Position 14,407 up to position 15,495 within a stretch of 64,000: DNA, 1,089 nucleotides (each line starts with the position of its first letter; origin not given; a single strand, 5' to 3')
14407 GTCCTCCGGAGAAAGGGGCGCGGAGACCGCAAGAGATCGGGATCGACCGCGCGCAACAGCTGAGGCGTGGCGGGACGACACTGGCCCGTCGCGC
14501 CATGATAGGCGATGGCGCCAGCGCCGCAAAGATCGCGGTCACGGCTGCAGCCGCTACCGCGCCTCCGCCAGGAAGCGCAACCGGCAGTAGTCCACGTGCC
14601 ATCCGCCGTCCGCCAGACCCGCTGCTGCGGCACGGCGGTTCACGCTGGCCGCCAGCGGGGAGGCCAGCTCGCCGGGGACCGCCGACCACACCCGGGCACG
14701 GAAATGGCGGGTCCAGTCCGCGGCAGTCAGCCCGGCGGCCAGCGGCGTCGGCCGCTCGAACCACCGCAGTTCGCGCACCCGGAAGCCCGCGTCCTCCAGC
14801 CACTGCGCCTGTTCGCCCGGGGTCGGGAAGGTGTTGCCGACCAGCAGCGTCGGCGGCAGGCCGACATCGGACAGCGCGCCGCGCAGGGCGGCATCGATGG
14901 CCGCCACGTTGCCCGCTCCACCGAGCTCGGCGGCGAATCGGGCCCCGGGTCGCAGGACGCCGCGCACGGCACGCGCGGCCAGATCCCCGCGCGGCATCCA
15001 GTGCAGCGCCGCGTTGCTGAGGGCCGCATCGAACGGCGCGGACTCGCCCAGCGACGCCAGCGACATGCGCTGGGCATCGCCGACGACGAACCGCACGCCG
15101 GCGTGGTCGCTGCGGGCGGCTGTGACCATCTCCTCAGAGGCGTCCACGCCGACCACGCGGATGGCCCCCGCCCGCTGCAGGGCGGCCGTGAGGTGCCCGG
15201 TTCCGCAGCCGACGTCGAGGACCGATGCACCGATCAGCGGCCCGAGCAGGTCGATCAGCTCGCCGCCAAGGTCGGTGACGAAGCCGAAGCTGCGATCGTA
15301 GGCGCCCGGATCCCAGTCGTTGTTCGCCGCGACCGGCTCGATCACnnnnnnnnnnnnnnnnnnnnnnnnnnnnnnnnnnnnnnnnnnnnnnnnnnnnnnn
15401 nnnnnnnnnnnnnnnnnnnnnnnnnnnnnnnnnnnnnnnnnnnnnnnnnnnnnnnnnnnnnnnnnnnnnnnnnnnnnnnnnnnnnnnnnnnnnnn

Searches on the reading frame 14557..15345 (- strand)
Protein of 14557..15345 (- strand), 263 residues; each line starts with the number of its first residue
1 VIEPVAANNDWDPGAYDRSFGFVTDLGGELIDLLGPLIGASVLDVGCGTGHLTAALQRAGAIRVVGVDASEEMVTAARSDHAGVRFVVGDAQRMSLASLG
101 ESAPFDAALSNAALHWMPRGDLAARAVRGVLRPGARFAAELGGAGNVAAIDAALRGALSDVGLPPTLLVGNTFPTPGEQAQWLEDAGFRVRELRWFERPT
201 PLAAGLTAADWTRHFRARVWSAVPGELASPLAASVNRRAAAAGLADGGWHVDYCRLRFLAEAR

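Call 42: find_encoding_contigs(protein=window:14557-15345:-, flank=10000, max_places=10)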
Protein seq(263 aa) (263 aa): no gene with exactly this product is on record in the collection.
